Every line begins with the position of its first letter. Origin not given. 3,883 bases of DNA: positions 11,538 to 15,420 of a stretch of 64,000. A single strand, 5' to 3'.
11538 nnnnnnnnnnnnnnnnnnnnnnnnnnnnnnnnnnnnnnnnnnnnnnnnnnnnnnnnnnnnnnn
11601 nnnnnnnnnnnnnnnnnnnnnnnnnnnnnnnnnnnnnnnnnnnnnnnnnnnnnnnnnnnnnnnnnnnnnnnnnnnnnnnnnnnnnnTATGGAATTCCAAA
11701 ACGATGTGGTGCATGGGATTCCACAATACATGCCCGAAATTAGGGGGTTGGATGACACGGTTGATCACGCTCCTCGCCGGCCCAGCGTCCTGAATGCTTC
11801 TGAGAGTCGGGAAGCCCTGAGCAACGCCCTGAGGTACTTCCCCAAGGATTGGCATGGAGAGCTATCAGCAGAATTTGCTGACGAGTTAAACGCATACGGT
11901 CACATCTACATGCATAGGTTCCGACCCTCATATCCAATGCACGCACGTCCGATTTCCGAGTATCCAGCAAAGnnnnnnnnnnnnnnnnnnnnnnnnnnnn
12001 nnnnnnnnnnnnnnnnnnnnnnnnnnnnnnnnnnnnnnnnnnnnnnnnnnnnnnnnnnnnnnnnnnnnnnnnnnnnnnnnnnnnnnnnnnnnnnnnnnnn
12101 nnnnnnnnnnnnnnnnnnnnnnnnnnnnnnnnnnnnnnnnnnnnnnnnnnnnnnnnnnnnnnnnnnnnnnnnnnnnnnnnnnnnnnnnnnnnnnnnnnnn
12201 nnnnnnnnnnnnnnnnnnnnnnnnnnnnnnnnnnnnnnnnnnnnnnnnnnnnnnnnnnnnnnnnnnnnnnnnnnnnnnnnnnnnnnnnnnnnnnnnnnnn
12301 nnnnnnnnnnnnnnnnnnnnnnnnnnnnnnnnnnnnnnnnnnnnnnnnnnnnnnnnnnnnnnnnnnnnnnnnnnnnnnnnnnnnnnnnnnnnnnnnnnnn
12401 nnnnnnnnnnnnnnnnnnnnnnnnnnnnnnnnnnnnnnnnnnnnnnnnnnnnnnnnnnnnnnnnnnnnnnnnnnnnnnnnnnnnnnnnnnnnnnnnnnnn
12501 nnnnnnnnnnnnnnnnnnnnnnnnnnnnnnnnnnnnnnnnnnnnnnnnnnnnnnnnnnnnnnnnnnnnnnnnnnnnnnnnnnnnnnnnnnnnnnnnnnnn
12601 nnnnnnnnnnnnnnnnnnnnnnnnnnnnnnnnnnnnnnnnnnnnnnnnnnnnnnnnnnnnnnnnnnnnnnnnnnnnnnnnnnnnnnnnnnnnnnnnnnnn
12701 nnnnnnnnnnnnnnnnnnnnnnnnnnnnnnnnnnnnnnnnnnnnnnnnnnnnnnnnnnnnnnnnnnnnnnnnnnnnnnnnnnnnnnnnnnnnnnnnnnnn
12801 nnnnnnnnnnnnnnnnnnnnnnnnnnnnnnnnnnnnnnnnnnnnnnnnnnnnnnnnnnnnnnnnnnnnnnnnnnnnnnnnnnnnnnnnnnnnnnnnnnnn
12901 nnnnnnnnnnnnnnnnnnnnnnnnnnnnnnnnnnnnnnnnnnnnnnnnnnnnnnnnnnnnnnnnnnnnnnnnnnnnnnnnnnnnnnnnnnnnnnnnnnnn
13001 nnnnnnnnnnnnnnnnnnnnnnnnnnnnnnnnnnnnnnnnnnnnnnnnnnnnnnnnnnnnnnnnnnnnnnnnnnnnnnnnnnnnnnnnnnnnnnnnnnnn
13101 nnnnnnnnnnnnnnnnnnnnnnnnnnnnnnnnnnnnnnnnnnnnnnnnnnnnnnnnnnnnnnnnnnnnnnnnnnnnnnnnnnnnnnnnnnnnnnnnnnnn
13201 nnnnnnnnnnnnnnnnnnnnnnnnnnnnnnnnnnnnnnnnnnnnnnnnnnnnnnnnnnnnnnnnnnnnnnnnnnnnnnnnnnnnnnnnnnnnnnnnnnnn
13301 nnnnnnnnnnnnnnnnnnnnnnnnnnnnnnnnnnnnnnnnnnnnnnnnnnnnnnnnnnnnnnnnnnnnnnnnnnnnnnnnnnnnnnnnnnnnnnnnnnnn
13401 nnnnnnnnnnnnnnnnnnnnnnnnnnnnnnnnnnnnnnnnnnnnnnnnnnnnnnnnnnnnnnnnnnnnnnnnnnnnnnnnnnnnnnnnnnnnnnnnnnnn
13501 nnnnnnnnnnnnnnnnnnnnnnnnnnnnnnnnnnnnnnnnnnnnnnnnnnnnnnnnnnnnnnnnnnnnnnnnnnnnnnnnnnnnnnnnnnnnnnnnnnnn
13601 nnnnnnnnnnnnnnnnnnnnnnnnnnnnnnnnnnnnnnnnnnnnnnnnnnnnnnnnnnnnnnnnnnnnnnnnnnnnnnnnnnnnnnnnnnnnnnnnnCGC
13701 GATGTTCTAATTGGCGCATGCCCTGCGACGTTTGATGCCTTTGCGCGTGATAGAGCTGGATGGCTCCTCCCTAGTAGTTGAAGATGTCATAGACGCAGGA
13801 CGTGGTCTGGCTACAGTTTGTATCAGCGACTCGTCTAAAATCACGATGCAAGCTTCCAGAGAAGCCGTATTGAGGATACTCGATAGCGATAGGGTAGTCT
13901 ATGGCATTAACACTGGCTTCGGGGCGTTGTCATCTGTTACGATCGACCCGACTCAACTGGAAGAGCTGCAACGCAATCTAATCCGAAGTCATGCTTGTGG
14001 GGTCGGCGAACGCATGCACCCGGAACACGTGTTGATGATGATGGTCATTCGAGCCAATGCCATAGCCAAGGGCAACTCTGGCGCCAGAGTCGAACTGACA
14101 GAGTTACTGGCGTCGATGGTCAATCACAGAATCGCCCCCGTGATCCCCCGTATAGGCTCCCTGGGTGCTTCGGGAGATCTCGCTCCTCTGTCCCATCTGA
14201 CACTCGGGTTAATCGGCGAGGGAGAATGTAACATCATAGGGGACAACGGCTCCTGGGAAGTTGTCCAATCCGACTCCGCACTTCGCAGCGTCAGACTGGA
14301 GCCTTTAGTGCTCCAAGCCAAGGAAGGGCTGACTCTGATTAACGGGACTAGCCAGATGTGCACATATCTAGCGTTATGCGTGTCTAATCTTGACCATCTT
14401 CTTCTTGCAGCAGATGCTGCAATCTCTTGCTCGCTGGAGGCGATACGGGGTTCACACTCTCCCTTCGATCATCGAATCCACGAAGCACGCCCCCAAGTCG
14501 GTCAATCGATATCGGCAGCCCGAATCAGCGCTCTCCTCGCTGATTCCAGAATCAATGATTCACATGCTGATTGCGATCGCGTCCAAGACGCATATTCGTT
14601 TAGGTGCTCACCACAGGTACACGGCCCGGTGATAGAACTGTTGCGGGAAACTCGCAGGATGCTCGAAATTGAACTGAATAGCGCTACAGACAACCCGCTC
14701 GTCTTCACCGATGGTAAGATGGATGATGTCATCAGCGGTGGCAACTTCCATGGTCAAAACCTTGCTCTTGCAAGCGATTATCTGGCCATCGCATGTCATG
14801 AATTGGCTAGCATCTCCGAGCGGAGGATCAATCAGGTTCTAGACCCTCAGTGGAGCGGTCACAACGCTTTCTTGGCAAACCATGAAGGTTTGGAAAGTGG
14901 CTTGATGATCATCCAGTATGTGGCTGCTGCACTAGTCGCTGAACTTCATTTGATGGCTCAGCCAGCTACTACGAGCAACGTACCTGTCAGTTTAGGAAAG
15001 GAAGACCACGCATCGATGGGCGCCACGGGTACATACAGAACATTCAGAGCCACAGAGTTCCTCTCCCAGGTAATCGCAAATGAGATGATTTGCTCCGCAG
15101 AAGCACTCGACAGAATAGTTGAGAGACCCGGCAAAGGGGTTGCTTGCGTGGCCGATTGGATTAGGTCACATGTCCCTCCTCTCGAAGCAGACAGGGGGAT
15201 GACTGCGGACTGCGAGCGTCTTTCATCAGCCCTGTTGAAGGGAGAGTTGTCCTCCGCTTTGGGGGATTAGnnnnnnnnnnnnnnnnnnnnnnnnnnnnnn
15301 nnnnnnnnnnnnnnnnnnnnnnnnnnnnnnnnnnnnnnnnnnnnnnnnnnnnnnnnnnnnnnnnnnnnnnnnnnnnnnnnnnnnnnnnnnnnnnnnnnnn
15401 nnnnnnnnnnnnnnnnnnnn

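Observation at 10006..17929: Complete folate-dependent (eukaryote-type) histidine degradation cluster with long-form urocanase and co-transcribed alaX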

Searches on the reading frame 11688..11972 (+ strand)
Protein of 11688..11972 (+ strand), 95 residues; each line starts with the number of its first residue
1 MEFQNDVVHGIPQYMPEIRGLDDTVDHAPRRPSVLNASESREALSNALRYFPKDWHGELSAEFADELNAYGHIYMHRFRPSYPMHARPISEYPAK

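Call 20: search_protein_representatives(protein=window:11688-11972:+)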
Query: 95 residues. Proteins with E-value up to 0.001 (for the whole library): 591; up to 1e-10: 203; up to 1e-30: 0. The best 150 are listed.
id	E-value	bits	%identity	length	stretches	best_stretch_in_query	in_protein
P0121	1.3e-29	118.7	60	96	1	2-90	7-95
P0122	5.0e-26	107.2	56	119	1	2-92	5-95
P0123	6.2e-26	106.9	60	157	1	3-95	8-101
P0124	1.4e-25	105.7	53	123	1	2-94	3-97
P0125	4.9e-25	104.0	55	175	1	2-95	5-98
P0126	1.9e-24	102.1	56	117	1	8-91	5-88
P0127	3.3e-24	101.4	53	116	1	7-94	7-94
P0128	7.6e-24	100.2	49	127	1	3-89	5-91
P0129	1.2e-23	99.5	49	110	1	2-93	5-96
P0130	1.3e-23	99.4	54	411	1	1-95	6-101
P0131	2.0e-23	98.9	51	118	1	2-95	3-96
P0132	2.7e-23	98.4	55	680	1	2-95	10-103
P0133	4.4e-23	97.7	48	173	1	1-95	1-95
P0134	4.7e-23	97.6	56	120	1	6-94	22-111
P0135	1.4e-22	96.1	52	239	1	2-95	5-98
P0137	2.0e-22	95.6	55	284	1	10-95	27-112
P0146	6.7e-21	90.7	53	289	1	2-95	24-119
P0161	2.4e-19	85.8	49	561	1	2-95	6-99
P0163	6.5e-19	84.4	54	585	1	14-95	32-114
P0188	1.2e-16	77.1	50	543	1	7-94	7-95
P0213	8.8e-15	71.1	58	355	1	19-94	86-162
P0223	3.3e-14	69.3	51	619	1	10-94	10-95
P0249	3.5e-13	66.0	55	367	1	21-95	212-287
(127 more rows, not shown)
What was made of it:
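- Tried and rejected: A search of the 1.84-billion-protein representative library with the N-terminal 95 aa. It returned mostly short metagenomic fragments (call 20).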

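Call 21: list_cluster_members(proteins=[P0132, P0161, P0163, P0188, P0223, P0130, P0213, P0249, P0146, P0137])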
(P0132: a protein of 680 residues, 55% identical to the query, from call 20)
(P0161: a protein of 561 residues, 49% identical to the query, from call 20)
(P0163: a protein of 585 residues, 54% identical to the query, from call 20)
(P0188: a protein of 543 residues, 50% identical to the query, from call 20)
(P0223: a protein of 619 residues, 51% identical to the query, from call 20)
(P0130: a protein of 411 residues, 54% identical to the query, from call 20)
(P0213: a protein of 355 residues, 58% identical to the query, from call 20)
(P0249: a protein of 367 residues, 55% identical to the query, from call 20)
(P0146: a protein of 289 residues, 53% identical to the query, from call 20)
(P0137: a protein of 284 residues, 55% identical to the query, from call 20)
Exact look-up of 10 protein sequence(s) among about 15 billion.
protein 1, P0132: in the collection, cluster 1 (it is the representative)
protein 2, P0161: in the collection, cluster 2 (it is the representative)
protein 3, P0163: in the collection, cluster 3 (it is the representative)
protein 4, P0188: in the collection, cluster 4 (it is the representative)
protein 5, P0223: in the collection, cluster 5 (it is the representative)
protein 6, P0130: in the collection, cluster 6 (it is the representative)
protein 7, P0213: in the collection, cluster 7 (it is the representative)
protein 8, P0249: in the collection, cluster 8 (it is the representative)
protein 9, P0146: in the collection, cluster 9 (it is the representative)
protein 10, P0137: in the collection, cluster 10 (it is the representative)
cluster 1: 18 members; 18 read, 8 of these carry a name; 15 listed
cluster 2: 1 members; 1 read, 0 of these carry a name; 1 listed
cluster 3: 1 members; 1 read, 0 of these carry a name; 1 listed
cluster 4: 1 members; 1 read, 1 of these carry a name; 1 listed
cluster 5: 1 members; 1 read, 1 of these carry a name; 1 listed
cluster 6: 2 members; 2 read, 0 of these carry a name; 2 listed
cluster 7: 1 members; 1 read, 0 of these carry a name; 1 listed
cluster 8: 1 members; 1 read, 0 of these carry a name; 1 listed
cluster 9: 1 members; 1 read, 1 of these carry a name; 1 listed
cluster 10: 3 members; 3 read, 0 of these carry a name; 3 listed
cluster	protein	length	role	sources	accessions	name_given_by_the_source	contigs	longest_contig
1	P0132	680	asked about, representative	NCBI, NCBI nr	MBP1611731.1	MAG: urocanate hydratase [Acidobacteria bacterium] | urocanate hydratase [Acidobacteriota bacterium]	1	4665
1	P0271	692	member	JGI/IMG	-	urocanate hydratase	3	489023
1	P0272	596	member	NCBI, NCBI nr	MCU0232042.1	MAG: urocanate hydratase, partial [Acidobacteria bacterium] | urocanate hydratase [Acidobacteriota bacterium]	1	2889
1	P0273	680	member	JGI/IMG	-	urocanate hydratase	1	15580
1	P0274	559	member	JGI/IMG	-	urocanate hydratase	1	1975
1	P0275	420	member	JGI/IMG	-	urocanate hydratase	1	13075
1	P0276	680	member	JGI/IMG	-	urocanate hydratase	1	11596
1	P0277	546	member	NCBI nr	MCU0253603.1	urocanate hydratase [Acidobacteriota bacterium]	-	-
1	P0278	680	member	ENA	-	-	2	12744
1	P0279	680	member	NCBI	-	-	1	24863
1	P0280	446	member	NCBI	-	-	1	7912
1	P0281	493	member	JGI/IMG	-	-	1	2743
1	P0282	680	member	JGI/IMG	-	-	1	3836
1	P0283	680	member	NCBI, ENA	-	-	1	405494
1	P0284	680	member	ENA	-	-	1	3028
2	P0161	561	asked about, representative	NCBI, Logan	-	-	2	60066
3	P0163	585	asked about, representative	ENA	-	-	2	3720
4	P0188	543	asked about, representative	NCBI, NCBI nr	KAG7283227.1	hypothetical protein CRUP_004969 [Coryphaenoides rupestris]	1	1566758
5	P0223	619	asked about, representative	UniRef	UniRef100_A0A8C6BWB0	Urocanate hydratase 1 n=1 Tax=Monodon monoceros TaxID=40151 RepID=A0A8C6BWB0_MONMO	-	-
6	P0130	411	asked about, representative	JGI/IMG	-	-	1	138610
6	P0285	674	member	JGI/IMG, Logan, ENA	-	-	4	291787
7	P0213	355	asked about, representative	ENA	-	-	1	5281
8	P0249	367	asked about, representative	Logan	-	-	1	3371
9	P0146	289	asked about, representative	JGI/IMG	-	urocanate hydratase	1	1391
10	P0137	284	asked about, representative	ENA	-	-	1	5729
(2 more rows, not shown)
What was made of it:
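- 11688..11972 (+): N-terminal extension of HutU (aa 1 to about 95), absent from short urocanases of about 550 aa. Used alone as a query it hits 591 protein clusters, including Acidobacteriota and vertebrate UROC1 (calls 20, 21).
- On Long-form (UROC1-type) urocanase: The N-terminus alone hits vertebrate UROC1 and Acidobacteriota proteins (calls 20, 21).
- The N-terminal 95 aa hit vertebrate UROC1 (calls 20, 21).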

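Call 22: find_encoding_contigs(protein=P0283, flank=10000, max_places=2)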
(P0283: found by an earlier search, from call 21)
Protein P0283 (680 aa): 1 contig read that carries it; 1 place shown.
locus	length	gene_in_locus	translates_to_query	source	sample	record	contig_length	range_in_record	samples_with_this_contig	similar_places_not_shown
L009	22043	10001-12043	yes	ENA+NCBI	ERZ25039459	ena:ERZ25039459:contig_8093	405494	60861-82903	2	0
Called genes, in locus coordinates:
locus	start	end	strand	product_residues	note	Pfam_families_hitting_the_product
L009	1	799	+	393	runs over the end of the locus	PF00535:Glycos_transf_2, PF13641:Glyco_tranf_2_3, PF13704:Glyco_tranf_2_4 (faint)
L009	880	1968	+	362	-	PF14907:NTP_transf_5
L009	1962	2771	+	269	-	PF04028:DUF374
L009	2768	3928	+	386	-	PF02684:LpxB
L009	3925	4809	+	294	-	PF03755:YicC-like_N, PF08340:YicC-like_C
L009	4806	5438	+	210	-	PF00625:Guanylate_kin, PF13671:AAA_33 (weak)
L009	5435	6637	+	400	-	PF02441:Flavoprotein, PF04127:DFP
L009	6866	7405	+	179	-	PF03167:UDG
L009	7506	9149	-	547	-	PF20154:LNT_N, PF00795:CN_hydrolase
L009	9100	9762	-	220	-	PF01553:Acyltransferase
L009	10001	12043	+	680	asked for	PF17391:Urocanase_N, PF01175:Urocanase, PF17392:Urocanase_C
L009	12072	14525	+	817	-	PF17764:PriA_3primeBD, PF00270:DEAD, PF04851:ResIII, PF00271:Helicase_C (faint), PF18319:Zn_ribbon_PriA, PF18074:PriA_C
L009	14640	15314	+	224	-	-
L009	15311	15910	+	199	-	-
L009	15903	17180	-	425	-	PF00069:Pkinase, PF07714:PK_Tyr_Ser-Thr, PF03109:ABC1 (weak), PF13248:Zn_ribbon_3 (faint), PF12773:DZR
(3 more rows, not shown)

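Call 23: find_encoding_contigs(protein=P0285, flank=10000, max_places=2)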
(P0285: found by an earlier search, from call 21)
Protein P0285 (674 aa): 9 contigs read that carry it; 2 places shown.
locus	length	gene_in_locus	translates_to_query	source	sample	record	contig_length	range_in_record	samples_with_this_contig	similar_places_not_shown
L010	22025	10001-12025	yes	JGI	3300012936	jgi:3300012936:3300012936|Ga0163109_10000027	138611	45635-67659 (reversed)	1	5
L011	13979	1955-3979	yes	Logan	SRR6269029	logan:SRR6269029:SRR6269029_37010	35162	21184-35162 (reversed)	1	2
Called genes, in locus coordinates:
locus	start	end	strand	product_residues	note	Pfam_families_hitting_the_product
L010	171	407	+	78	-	PF00550:PP-binding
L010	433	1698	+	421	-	PF00109:ketoacyl-synt, PF02801:Ketoacyl-synt_C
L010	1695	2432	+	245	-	PF22935:RM44_endonuclase (weak), PF14622:Ribonucleas_3_3, PF00636:Ribonuclease_3, PF00035:dsrm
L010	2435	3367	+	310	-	-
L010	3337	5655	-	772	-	PF09586:YfhO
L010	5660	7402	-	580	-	PF00515:TPR_1 (weak), PF07719:TPR_2 (weak), PF00515:TPR_1, PF13414:TPR_11, PF00515:TPR_1, PF13414:TPR_11, PF13432:TPR_16, PF00515:TPR_1, +11 more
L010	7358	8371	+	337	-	PF01073:3Beta_HSD, PF01370:Epimerase, PF02719:Polysacc_synt_2, PF04321:RmlD_sub_bind, PF07993:NAD_binding_4 (faint), PF16363:GDP_Man_Dehyd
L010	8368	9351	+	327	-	PF00535:Glycos_transf_2, PF10111:Glyco_tranf_2_2 (weak)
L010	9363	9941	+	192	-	PF05685:Uma2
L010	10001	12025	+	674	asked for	PF17391:Urocanase_N, PF01175:Urocanase, PF17392:Urocanase_C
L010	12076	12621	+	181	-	PF00398:RrnaAD, PF05175:MTS, PF13649:Methyltransf_25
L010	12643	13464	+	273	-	PF00520:Ion_trans, PF07885:Ion_trans_2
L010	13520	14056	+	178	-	-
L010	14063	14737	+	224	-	-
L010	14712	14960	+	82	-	PF00173:Cyt-b5 (weak)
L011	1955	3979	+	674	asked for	PF17391:Urocanase_N, PF01175:Urocanase, PF17392:Urocanase_C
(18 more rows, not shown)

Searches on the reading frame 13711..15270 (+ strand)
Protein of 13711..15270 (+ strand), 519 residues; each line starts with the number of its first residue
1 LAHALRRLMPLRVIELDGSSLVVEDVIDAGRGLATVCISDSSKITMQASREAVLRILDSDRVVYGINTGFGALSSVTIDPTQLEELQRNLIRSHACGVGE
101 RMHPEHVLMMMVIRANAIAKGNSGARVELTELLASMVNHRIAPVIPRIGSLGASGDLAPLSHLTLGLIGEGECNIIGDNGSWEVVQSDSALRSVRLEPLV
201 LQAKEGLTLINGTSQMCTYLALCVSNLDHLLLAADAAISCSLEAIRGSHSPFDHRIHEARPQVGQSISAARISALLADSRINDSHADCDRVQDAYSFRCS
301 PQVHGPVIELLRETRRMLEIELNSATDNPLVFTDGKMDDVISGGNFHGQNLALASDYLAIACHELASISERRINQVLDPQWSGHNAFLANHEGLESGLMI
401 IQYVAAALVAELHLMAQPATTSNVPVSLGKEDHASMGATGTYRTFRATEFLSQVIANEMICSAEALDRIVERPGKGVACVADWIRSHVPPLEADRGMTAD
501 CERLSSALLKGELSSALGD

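Call 4: search_protein_families(library=pfam, proteins=[window:13711-15270:+])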
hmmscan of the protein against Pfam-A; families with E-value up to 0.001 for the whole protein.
window:13711-15270:+ (519 aa): 1 family
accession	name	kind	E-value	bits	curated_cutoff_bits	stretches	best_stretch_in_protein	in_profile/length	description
PF00221.24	Lyase_aromatic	-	1e-162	542.5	27.3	1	22-481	2-461/466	Aromatic amino acid lyase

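Call 5: search_protein_families(library=ncbifam, proteins=[window:13711-15270:+])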
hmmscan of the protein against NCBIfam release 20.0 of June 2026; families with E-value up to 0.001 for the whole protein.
window:13711-15270:+ (519 aa): 8 families
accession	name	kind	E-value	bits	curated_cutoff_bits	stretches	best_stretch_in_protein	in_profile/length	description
NF006871.0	PRK09367.1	subfamily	8.7e-170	565.7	524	1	13-516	3-500/505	histidine ammonia-lyase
TIGR01225.1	hutH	equivalog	1.2e-169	565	539.15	1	14-516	1-497/506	histidine ammonia-lyase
TIGR03832.1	Tyr_2_3_mutase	equivalog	3.5e-104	349.1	501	1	16-507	1-506/507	tyrosine 2,3-aminomutase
TIGR04475.1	Phe_D_beta_mut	equivalog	6.1e-92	308.9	800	1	18-508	7-509/510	phenylalanine aminomutase (D-beta-phenylalanine forming)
NF053541.1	FlxA_rubin_TAL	equivalog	4.6e-82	276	700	1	39-508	19-496/498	flexirubin biosynthesis tyrosine ammonia-lyase FlxA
TIGR01226.1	phe_am_lyase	equivalog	1.6e-69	235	519.15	1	12-467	31-499/680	phenylalanine ammonia-lyase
NF041222.1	BagA_FevW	exception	1.8e-65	221.6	1000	1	16-515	3-521/529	bagremycin/ferroverdin biosynthesis tyrosine ammonia-lyase BagA/FevW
TIGR04473.1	taxol_Phe_23mut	exception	1.2e-45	156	1250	1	53-467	69-495/687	phenylalanine aminomutase (L-beta-phenylalanine forming)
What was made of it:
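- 13735..15270 (+): Histidine ammonia-lyase (HutH). It converts histidine to urocanate and NH3. The longest ORF starts at TTG 13711. TIGR01225 scores 565 bits against a cutoff of 539 (calls 4, 5).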
